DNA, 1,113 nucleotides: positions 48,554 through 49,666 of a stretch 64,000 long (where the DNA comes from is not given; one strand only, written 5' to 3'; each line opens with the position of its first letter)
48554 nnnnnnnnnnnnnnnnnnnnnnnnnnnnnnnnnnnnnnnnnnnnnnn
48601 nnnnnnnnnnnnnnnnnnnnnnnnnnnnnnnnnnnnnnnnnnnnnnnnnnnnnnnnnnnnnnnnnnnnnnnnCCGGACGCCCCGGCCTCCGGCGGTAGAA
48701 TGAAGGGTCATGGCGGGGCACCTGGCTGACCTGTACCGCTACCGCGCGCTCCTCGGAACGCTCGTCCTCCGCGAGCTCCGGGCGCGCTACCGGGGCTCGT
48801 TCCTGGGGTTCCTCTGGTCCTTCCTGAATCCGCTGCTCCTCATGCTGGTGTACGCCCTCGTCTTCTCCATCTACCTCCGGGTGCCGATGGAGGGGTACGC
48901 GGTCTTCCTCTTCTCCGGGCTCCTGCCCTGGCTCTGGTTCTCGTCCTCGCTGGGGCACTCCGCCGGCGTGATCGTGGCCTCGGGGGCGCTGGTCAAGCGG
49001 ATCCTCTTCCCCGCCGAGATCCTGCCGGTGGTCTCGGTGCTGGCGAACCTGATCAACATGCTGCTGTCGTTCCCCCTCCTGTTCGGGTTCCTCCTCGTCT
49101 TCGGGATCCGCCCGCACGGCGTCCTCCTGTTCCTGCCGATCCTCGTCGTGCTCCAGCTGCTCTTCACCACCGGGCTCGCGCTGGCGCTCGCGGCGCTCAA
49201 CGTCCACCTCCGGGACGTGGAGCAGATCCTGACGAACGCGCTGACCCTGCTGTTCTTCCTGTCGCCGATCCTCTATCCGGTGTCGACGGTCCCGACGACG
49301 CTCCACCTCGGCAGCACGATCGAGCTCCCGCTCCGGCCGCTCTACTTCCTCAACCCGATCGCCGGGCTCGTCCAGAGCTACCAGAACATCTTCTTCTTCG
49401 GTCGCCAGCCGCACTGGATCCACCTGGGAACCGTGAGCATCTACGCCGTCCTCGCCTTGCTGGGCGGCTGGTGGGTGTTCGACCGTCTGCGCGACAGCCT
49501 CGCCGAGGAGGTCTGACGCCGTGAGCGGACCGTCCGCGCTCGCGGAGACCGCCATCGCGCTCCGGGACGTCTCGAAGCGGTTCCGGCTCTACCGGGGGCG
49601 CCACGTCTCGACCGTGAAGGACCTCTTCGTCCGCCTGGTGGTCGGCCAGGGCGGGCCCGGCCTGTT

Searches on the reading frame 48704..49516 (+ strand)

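Call 19: search_protein_families(library=pfam, proteins=[window:48704-49516:+], max_evalue=0.001)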
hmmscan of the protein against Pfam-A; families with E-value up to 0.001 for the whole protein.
window:48704-49516:+ (270 aa): 1 family
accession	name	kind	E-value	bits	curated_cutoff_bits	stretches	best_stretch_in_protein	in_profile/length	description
PF01061.29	ABC2_membrane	-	6.3e-14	52.5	26.9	1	17-199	3-189/211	ABC-2 type transporter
